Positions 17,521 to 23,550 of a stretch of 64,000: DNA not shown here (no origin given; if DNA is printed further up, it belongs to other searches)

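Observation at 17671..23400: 1909-aa Q-rich giant virion protein with embedded ParB/Srx-like DGHHR motif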

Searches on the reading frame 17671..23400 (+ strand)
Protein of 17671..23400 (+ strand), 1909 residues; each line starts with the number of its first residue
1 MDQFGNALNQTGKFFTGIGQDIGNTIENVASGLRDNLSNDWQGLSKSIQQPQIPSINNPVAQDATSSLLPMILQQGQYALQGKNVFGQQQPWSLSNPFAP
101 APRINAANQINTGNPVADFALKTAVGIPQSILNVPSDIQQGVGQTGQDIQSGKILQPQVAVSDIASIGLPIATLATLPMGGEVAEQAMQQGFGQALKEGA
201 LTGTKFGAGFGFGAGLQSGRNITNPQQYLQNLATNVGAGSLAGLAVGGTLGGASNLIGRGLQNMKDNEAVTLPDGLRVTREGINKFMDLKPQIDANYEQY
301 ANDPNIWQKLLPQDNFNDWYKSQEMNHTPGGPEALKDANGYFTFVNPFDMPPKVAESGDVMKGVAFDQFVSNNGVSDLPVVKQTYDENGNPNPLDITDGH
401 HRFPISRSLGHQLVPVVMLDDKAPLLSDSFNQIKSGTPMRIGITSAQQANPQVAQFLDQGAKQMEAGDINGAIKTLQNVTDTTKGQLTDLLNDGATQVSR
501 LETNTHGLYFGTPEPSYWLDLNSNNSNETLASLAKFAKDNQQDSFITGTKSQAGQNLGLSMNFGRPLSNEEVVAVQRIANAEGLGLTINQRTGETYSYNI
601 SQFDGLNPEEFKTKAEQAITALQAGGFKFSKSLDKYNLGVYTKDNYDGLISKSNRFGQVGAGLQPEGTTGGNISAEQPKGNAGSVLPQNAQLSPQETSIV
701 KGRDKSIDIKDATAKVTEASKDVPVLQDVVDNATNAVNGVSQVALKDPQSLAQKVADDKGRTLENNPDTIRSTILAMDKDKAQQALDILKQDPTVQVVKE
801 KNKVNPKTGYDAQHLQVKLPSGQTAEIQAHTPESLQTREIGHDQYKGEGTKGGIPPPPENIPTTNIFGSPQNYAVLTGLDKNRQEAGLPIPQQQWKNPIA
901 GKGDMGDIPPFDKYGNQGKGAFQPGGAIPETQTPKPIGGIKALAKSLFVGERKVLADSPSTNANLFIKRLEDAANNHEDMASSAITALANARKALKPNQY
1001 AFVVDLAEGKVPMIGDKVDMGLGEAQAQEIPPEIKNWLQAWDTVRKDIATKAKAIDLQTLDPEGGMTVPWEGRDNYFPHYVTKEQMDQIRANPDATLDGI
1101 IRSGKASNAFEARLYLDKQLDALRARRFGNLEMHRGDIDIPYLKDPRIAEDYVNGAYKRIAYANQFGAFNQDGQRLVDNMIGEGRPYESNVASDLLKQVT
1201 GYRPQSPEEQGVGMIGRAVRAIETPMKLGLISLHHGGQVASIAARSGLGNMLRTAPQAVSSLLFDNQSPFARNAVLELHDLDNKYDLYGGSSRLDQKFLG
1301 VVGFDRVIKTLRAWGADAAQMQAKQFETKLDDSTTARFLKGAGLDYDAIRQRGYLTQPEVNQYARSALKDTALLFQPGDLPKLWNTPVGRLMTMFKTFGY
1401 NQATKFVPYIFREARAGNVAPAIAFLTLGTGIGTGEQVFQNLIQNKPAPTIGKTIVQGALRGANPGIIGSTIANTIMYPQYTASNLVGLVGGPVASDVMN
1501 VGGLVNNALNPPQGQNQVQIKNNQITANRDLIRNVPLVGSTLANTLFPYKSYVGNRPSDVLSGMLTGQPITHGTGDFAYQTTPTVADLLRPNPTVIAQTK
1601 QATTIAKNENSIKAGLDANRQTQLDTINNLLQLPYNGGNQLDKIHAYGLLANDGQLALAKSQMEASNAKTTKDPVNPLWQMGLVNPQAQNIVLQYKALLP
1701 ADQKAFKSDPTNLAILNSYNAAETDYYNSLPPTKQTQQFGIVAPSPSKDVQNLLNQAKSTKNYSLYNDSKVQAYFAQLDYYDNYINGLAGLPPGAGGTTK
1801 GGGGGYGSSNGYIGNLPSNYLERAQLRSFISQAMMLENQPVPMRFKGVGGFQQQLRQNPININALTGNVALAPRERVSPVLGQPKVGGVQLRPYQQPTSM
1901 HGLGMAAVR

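Call 5: search_protein_families(library=pfam, proteins=[window:17671-23400:+], max_evalue=0.1)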
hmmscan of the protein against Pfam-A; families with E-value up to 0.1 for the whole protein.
window:17671-23400:+ (1909 aa): 0 families

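Call 6: search_protein_families(library=phrogs, proteins=[window:17671-23400:+], max_evalue=0.01)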
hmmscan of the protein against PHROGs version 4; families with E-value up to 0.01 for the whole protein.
window:17671-23400:+ (1909 aa): 0 families

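Call 8: search_dna_similar(query=window:17671-23400:+, collection=phages, mode=protein, max_evalue=0.001)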
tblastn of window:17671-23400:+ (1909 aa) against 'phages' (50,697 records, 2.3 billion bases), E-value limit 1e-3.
No match.

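Call 9: find_homologous_proteins(query=window:17671-23400:+, max_evalue=0.001)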
Query window:17671-23400:+ (1909 aa): 4 proteins with E <= 0.001 among 8000 candidates.
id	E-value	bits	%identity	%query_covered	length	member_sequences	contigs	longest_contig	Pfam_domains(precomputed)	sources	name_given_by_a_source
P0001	0.0e+0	4305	100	100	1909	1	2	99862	-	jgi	-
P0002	3.1e-220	753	45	45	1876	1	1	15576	-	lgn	-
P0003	4.2e-50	189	44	13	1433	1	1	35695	-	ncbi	-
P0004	9.3e-34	134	42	11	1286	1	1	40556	-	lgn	-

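Call 12: find_encoding_contigs(protein=P0001, flank=10000, max_places=3)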
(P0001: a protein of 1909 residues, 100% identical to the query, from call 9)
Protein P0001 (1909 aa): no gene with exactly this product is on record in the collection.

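Call 16: search_solved_structures(query=window:17671-23400:+, max_evalue=10)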
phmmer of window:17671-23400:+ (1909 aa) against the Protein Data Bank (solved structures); distinct sequences matched with E-value up to 10: 4.
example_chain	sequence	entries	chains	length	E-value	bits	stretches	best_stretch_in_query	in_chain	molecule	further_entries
5l9g_A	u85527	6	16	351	0.15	12.6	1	350-495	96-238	periplasmic binding protein | MotA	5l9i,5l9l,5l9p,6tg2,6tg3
9v4h_A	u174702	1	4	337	2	8.9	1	214-268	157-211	prenyltransferase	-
9v4g_A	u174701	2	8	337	2.2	8.8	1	214-268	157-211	prenyltransferase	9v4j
9v4i_A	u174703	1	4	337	2.6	8.5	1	214-267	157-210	prenyltransferase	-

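Call 21: find_encoding_contigs(protein=P0002, flank=10000, max_places=2)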
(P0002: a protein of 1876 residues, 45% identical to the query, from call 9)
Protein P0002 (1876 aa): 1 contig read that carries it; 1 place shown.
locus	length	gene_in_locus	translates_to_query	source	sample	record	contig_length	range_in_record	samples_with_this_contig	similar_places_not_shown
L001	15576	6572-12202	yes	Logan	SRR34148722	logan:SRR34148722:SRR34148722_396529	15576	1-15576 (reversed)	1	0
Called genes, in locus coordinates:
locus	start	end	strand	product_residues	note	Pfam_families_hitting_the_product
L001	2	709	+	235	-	?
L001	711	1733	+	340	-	-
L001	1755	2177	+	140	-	-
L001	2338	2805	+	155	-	-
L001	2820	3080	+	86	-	-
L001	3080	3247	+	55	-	-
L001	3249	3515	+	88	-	-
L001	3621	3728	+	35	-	-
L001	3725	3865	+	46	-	-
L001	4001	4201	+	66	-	-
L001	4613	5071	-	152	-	PF00188:CAP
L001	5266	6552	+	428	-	-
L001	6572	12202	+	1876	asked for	-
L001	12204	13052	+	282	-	PF01832:Glucosaminidase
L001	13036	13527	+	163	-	-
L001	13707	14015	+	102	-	-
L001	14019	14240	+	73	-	-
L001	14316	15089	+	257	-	-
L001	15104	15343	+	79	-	-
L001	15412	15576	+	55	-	?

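Call 22: find_encoding_contigs(protein=P0003, flank=10000, max_places=2)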
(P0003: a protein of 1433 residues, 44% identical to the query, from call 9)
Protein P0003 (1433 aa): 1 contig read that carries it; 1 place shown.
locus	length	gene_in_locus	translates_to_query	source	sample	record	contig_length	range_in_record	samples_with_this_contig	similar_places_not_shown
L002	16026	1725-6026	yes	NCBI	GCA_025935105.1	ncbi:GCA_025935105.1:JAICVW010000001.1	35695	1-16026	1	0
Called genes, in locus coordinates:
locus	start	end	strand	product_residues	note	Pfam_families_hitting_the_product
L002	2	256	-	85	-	?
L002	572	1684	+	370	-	-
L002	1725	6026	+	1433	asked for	-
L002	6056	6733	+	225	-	-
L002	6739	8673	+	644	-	-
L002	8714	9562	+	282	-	-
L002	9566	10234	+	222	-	-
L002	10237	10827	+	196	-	-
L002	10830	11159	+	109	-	-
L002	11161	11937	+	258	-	-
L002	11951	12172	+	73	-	-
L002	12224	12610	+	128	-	-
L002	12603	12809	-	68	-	-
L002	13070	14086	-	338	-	PF00589:Phage_integrase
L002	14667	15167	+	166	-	-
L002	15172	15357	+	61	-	-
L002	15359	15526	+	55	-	-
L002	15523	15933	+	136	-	-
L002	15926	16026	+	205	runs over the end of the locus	-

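Call 96: find_encoding_contigs(protein=P0004, flank=10000, max_places=2)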
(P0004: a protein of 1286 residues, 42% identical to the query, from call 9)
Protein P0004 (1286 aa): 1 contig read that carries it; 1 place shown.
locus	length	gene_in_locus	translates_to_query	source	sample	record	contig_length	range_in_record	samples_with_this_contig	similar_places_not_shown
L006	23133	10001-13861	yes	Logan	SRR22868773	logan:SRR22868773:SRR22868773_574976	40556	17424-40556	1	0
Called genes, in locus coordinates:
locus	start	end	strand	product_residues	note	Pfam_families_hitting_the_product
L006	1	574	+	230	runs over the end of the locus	-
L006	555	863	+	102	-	-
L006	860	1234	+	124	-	-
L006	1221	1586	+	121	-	-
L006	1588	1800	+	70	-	-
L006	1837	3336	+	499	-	-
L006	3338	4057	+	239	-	-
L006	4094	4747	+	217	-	-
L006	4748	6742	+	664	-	-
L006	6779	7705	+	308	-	-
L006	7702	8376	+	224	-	PF13385:Laminin_G_3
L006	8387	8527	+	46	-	-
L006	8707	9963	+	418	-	-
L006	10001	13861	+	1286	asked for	-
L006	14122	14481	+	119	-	-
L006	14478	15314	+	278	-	PF05257:CHAP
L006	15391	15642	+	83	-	-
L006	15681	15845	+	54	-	-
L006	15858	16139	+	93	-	-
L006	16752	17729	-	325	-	PF00589:Phage_integrase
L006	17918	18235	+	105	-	-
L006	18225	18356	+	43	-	-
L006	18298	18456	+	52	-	-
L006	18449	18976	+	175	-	PF18896:SLT_3 (weak)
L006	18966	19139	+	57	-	-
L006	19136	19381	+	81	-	-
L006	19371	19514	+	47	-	-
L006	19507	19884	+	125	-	-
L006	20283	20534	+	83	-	-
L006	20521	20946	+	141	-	-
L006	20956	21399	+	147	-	-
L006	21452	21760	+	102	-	-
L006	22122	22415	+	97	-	-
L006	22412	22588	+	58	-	-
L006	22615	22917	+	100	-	-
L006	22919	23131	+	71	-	?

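Call 100: list_cluster_members(proteins=[P0001, P0003, P0002, P0004])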
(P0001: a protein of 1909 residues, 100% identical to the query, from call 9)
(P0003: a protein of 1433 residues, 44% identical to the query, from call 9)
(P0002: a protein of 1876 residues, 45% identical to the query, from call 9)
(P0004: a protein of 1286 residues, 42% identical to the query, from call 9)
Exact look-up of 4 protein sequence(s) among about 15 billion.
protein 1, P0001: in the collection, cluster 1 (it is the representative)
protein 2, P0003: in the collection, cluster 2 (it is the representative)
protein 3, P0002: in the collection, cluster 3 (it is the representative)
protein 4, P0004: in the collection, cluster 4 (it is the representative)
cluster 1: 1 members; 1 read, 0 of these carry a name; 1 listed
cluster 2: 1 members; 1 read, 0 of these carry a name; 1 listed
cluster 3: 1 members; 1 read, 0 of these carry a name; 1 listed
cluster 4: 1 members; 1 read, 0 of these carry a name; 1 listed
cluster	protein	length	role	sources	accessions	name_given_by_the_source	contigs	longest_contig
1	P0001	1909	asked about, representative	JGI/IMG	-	-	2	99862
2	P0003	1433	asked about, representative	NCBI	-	-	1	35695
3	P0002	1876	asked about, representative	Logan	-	-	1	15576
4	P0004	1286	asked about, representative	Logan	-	-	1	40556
